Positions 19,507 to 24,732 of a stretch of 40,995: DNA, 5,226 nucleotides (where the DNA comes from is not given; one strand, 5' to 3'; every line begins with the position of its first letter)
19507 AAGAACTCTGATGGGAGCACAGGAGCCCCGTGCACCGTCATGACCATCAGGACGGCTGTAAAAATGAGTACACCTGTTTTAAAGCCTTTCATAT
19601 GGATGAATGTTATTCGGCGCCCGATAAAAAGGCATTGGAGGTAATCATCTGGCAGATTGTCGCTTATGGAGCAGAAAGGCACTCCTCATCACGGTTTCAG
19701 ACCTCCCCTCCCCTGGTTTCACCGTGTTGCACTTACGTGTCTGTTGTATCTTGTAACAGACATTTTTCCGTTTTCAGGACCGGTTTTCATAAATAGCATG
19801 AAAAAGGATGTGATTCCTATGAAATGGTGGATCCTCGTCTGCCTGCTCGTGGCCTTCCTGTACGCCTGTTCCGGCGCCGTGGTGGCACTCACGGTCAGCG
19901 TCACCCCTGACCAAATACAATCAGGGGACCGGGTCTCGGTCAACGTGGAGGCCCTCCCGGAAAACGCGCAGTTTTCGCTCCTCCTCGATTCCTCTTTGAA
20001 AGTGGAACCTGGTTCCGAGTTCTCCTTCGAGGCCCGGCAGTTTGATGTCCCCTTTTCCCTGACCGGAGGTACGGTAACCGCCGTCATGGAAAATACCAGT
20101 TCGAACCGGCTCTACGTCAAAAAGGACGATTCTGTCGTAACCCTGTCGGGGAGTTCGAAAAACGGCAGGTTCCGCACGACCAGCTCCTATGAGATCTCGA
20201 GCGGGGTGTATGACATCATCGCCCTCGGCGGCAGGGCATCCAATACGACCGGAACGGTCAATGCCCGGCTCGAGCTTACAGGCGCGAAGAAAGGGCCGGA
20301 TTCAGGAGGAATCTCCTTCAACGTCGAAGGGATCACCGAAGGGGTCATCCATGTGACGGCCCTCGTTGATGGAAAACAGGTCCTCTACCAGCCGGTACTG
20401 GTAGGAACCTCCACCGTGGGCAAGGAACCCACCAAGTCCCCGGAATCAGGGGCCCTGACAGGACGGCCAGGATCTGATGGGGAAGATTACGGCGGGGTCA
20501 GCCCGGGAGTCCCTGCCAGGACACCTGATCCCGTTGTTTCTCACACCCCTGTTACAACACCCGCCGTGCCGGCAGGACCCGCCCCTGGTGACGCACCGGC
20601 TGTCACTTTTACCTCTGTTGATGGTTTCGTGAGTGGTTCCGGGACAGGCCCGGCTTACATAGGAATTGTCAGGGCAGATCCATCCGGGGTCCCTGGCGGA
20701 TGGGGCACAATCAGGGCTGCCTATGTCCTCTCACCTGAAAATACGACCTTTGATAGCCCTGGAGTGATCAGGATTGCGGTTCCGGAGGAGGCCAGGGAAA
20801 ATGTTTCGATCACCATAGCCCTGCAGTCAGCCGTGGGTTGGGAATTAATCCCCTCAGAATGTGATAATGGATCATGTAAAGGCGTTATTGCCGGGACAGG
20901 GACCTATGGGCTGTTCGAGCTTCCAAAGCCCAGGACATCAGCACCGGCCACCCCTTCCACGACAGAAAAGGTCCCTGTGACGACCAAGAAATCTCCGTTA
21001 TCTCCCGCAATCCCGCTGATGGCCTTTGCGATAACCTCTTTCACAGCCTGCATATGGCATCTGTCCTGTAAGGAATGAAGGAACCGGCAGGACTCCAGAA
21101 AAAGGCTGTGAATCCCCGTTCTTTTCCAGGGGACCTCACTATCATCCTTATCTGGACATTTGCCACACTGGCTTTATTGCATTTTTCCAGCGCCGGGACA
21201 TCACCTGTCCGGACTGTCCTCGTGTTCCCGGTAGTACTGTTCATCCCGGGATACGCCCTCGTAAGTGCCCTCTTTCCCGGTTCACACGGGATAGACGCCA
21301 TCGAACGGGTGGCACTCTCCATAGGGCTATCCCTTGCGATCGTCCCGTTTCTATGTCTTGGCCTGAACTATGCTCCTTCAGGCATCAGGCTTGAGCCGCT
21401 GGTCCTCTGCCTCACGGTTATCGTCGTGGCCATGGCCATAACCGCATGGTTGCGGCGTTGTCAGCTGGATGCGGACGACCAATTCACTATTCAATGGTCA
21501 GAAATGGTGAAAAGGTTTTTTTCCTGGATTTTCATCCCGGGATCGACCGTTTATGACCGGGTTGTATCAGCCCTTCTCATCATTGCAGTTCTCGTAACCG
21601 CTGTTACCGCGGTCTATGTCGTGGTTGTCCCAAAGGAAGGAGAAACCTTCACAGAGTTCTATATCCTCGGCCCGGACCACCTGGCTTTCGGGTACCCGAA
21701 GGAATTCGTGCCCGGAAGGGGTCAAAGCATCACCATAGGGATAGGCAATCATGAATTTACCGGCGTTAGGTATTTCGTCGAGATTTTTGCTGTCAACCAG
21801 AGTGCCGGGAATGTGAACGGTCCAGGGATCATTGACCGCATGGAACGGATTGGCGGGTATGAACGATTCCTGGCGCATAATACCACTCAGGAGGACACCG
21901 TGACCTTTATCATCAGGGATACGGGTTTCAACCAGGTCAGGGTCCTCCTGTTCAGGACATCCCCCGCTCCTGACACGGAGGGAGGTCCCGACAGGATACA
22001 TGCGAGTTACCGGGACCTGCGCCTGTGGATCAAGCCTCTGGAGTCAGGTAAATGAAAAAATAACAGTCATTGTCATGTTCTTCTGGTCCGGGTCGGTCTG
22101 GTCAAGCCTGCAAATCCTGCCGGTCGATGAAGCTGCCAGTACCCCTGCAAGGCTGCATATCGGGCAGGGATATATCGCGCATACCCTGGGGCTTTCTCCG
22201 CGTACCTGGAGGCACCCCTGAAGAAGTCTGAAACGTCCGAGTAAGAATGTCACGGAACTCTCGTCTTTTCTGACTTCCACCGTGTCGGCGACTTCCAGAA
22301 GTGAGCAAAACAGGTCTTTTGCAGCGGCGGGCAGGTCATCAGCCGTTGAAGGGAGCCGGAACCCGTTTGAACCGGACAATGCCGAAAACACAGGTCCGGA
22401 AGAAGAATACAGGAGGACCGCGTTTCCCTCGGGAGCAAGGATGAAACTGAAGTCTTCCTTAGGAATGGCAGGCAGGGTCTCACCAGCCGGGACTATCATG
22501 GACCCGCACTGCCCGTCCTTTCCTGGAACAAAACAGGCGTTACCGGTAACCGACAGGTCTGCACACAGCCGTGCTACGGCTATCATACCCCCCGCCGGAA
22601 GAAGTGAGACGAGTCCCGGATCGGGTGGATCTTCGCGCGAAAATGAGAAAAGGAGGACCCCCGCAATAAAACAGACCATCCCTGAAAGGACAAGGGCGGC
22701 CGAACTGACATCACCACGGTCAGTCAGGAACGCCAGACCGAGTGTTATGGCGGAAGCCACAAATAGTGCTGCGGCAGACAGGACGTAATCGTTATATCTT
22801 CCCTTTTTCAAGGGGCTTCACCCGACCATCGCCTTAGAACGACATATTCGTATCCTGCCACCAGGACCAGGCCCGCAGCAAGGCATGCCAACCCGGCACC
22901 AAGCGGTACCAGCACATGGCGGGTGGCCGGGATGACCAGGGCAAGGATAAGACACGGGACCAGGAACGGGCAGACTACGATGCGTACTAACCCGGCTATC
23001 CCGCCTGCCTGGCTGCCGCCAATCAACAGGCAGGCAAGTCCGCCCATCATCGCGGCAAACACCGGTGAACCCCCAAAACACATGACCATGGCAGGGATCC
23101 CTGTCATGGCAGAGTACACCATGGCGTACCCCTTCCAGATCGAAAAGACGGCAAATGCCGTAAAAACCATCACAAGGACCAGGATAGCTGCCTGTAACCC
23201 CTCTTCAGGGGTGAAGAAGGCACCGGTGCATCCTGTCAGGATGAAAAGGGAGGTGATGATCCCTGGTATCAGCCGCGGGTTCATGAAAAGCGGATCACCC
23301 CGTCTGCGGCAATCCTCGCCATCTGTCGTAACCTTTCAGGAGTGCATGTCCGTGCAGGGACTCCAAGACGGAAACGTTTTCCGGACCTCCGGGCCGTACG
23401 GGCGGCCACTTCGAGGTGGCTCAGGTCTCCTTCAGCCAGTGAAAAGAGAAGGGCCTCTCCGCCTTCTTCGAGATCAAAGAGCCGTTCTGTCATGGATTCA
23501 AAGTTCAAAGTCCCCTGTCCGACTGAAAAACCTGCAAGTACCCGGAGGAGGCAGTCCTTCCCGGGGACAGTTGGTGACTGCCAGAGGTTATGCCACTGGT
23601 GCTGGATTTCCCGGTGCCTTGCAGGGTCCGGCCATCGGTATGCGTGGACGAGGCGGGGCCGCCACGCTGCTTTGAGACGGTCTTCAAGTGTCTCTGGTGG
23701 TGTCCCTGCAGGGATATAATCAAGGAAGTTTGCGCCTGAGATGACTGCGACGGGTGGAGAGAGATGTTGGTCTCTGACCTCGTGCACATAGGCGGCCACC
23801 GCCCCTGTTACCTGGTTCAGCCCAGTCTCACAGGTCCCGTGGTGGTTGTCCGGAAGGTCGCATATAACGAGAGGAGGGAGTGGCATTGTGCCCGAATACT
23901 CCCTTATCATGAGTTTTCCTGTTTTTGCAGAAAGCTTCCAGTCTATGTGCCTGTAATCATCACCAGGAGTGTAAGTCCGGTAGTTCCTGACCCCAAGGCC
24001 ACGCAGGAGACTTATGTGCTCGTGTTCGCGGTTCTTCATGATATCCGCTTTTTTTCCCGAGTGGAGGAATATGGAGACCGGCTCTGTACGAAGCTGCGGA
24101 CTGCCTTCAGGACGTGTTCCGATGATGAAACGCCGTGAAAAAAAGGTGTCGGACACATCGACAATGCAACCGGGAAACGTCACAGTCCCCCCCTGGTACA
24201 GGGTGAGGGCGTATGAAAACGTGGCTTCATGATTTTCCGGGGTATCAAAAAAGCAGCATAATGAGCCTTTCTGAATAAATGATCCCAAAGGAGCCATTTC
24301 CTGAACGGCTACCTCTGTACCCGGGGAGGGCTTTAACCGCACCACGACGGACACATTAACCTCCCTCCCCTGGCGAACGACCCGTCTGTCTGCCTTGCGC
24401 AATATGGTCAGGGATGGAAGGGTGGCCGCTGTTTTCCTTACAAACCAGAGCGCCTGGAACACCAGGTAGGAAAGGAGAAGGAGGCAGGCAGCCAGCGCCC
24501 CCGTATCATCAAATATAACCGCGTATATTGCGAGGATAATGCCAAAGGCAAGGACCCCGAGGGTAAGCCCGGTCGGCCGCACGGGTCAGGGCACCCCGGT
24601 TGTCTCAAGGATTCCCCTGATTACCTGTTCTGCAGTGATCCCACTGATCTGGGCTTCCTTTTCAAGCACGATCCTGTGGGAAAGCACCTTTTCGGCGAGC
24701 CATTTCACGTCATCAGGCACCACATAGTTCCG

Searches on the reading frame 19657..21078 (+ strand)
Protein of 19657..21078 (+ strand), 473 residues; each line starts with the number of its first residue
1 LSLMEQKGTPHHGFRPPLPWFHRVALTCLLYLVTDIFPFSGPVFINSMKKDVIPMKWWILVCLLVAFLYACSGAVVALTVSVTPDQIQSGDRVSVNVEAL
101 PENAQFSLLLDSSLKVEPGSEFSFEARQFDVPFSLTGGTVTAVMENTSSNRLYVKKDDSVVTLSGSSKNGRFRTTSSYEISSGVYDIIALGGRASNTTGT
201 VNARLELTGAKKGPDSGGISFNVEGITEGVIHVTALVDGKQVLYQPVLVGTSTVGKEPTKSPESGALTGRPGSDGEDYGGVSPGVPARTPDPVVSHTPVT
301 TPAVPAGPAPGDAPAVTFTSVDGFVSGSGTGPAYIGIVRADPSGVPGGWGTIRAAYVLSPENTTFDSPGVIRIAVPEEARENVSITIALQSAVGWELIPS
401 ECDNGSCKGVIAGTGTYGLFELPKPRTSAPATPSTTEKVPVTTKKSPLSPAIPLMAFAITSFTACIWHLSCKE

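Call 11: search_protein_families(library=pfam, proteins=[window:19657-21078:+], max_evalue=0.001)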
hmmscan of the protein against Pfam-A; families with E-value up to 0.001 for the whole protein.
window:19657-21078:+ (473 aa): 0 families

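Call 51: search_protein_families(library=pfam, proteins=[window:19657-21078:+], max_evalue=10)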
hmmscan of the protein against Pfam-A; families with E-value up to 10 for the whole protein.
window:19657-21078:+ (473 aa): 4 families
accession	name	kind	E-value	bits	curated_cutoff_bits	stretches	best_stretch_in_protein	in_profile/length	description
PF22442.2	Gp49_Pectate_lyase_like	-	0.0059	16.3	27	1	325-370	158-203/267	Gp49, pectin lyase-like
PF08525.16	OapA_N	-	0.015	15.6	20.7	1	17-33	4-20/28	Opacity-associated protein A N-terminal motif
PF06946.16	Phage_holin_5_1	-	0.18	12.7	22.4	1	39-69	16-47/93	Bacteriophage A118-like holin, Hol118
PF05475.17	Chlam_vir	-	0.2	11.9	25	1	176-243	75-127/146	Pgp3 C-terminal domain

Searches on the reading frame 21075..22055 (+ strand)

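Call 11: search_protein_families(library=pfam, proteins=[window:21075-22055:+], max_evalue=0.001)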
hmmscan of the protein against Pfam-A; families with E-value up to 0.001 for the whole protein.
window:21075-22055:+ (326 aa): 1 family
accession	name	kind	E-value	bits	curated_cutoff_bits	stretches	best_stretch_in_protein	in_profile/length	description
PF07760.16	DUF1616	-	1.8e-77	260.9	31.6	1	24-320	1-307/307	Protein of unknown function (DUF1616)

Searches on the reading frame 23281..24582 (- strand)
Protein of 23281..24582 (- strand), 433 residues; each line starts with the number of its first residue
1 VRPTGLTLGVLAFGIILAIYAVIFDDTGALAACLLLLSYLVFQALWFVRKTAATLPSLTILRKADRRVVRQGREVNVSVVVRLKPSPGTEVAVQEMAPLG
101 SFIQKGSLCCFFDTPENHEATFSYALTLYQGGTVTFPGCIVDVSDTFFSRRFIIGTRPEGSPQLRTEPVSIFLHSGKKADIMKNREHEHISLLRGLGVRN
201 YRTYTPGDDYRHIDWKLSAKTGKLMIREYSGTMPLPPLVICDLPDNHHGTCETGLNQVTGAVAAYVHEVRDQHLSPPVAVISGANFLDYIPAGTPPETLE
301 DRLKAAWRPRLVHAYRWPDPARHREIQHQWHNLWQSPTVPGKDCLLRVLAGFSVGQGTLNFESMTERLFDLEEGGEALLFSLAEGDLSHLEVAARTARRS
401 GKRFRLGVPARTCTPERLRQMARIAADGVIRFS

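Call 77: search_protein_families(library=pfam, proteins=[window:23281-24582:-], max_evalue=0.00001)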
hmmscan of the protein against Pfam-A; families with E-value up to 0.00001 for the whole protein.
window:23281-24582:- (433 aa): 1 family
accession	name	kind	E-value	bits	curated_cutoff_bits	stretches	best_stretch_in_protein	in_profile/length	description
PF01882.25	DUF58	-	2.4e-09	37.1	23.4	1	201-293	2-95/216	Protein of unknown function DUF58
